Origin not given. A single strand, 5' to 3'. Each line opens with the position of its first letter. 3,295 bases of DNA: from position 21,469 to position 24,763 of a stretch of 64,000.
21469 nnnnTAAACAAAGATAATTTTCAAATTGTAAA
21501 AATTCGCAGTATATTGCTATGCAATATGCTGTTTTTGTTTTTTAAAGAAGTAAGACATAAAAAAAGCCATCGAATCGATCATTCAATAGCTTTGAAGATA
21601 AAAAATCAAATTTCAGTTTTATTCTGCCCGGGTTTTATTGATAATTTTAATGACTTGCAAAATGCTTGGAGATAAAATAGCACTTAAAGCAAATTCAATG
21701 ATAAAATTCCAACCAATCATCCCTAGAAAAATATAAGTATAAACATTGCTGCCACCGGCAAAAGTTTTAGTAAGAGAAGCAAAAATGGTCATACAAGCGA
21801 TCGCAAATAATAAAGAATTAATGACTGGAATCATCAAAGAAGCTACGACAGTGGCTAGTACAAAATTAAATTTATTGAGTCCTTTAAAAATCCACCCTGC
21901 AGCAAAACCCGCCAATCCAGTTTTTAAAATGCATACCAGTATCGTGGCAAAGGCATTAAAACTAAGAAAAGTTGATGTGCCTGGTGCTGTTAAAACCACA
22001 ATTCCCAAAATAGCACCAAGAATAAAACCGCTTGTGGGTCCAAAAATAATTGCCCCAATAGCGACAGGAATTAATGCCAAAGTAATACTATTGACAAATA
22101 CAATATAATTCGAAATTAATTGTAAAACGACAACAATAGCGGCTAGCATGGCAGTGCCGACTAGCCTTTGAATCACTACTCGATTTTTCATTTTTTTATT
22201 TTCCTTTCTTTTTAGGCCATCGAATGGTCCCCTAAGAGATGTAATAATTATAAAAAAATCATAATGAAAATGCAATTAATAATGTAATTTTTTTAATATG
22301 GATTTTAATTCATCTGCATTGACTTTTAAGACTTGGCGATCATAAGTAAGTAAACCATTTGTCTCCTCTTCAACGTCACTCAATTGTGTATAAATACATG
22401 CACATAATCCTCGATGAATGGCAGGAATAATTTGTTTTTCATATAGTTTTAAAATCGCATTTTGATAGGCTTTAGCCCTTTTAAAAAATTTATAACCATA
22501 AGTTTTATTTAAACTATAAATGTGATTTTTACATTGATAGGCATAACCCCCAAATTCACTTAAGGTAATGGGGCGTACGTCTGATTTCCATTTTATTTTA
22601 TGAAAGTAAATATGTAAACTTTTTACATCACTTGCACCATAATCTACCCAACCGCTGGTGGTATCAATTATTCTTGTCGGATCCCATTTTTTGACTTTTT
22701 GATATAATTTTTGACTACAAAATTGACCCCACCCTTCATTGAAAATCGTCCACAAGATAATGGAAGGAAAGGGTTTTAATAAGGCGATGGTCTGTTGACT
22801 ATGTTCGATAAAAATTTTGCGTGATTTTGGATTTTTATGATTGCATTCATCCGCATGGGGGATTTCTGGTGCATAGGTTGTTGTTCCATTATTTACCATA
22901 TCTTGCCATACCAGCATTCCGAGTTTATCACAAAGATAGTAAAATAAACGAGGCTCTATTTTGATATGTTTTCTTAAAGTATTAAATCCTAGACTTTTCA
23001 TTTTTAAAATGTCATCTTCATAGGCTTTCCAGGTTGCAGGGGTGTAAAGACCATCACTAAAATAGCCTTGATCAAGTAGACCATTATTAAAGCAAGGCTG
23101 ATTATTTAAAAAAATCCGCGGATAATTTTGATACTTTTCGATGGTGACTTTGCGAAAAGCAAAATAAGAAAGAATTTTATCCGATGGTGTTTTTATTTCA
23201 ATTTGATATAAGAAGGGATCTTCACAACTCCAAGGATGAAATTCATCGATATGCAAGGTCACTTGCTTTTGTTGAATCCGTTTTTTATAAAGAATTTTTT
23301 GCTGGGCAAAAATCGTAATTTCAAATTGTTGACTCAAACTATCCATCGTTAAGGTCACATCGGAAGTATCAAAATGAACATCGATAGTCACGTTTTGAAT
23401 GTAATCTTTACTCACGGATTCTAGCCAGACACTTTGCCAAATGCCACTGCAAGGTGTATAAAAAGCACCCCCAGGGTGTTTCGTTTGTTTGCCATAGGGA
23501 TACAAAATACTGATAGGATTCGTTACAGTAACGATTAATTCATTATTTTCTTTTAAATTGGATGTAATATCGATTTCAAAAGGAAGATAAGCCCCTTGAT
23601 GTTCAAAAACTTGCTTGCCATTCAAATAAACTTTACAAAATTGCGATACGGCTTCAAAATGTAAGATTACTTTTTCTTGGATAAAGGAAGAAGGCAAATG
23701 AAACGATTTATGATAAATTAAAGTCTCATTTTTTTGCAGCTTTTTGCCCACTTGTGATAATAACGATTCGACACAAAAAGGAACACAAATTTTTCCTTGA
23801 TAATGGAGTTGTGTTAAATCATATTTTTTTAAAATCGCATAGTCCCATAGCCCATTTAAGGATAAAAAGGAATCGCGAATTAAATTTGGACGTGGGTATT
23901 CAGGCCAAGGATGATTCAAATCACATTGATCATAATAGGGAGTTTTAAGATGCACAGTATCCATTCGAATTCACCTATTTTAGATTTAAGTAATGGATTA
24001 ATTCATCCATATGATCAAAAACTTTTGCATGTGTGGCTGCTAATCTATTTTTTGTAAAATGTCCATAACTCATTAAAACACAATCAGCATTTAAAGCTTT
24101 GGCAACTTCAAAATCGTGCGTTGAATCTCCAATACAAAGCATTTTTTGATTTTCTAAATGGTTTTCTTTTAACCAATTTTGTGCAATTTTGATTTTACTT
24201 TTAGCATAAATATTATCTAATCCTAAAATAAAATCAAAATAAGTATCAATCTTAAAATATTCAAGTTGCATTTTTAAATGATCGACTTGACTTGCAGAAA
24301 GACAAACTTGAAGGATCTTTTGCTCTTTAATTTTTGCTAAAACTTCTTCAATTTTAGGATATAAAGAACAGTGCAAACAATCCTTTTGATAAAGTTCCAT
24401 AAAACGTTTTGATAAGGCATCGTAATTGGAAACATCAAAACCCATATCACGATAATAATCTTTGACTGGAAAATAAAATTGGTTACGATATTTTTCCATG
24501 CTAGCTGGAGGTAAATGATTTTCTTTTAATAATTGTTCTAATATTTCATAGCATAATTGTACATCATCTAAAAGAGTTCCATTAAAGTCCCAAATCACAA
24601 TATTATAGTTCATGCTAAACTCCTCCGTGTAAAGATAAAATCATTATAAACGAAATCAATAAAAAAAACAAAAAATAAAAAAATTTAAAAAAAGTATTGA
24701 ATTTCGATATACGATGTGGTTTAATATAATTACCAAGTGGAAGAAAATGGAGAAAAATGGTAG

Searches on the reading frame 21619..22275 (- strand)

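Call 14: search_protein_families(library=ncbifam, proteins=[window:21619-22275:-], max_evalue=0.00001)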
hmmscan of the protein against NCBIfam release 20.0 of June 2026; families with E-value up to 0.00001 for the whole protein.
window:21619-22275:- (218 aa): 0 families

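Call 30: search_protein_families(library=pfam, proteins=[window:21619-22275:-], max_evalue=0.001)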
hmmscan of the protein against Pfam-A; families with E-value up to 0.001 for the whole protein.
window:21619-22275:- (218 aa): 2 families
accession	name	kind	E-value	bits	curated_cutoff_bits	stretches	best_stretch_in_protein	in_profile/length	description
PF12822.12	ECF_trnsprt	-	1.5e-12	48.3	30.7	1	36-205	1-168/169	ECF transporter, substrate-specific component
PF09515.15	Thia_YuaJ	-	2e-05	25.2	25.8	1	38-203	1-166/177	Thiamine transporter protein (Thia_YuaJ)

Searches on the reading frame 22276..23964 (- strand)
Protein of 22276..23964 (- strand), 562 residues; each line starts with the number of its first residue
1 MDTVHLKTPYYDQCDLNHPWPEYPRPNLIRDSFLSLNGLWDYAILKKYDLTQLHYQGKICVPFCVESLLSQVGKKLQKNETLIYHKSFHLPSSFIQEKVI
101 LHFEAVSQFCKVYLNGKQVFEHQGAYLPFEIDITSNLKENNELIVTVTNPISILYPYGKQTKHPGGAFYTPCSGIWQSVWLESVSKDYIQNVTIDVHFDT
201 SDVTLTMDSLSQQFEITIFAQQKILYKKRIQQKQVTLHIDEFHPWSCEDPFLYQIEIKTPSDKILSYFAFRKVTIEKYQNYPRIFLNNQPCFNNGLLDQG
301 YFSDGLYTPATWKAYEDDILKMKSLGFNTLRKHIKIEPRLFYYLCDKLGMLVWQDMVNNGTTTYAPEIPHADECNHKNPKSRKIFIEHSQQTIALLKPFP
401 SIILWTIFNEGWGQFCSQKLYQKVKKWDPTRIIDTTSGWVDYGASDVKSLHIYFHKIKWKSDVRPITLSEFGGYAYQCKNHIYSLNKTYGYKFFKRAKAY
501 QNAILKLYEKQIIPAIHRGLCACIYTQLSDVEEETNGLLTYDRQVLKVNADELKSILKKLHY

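Call 14: search_protein_families(library=ncbifam, proteins=[window:22276-23964:-], max_evalue=0.00001)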
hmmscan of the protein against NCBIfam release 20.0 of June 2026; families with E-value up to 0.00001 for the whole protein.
window:22276-23964:- (562 aa): 11 families
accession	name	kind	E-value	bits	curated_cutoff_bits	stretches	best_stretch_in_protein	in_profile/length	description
NF007538.0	PRK10150.1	equivalog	4e-31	108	544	1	33-434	12-449/607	beta-glucuronidase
NF007666.0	PRK10340.1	equivalog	4.2e-28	97.7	1284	1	78-434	107-473/1030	beta-galactosidase subunit alpha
NF052611.1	beta_gal_Bga2A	equivalog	2.1e-27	95.6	999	1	77-449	110-500/1007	beta-galactosidase, LacZ type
NF041100.1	betagal_LacZ_Ttogales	equivalog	3.8e-24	84.5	2000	1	77-437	105-469/1090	beta-galactosidase LacZ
NF050095.1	BetGlucuronLacZ4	equivalog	5.8e-23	80.9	950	2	199-411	200-408/666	beta-glucuronidase LacZ4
NF007074.0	PRK09525.1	subfamily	5.2e-21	74.1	1221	1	77-447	117-499/1027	beta-galactosidase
NF041462.1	GalA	equivalog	3.9e-20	71.6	900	1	71-435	73-435/763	beta-galactosidase GalA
NF049891.1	Bet1-4galacdseBT4156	equivalog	5.8e-18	64.2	1700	1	77-449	74-443/946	exo-beta-1,4-galactosidase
NF049877.1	GlucurArabfur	equivalog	2.1e-14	52.1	1800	2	231-411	598-770/1400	beta-d-glucuronidase/beta-L-arabinofuranosidase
NF049890.1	Bet1-4galacdseBT4151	equivalog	1.2e-11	43.4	1500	1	82-354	109-402/952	exo-beta-1,4-galactosidase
NF041463.1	GalB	equivalog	1.2e-10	39.9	900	1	75-213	129-254/869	beta-galactosidase GalB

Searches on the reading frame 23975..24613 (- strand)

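Call 14: search_protein_families(library=ncbifam, proteins=[window:23975-24613:-], max_evalue=0.00001)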
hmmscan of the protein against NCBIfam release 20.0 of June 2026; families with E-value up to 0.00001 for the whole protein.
window:23975-24613:- (212 aa): 9 families
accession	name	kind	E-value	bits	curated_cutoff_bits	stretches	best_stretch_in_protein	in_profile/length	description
NF009695.0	PRK13222.1-2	equivalog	1.1e-20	74.1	225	1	2-210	5-223/226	phosphoglycolate phosphatase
NF009697.0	PRK13222.1-4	equivalog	1.5e-13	50.6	327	1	6-209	10-222/232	phosphoglycolate phosphatase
NF009698.0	PRK13223.1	equivalog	6.4e-13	48.5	466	1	5-205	15-225/272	phosphoglycolate phosphatase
NF009804.0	PRK13288.1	equivalog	3.5e-11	43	218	1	2-208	2-209/215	pyrophosphatase PpaX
TIGR01449.2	PGP_bact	equivalog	3.7e-10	39.7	180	1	6-209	1-213/213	phosphoglycolate phosphatase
NF009696.0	PRK13222.1-3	equivalog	9.2e-10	38.6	359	1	1-209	1-216/223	N-acetylmuramic acid 6-phosphate phosphatase MupP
NF009694.0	PRK13222.1-1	equivalog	3.2e-08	33.2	415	1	82-211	110-241/252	phosphoglycolate phosphatase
TIGR01549.1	HAD-SF-IA-v1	subfamily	3.4e-07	30.8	23.3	0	107-174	82-148/149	HAD-IA family hydrolase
NF009699.0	PRK13225.1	equivalog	9e-06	25.4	368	0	5-194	64-251/273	phosphoglycolate phosphatase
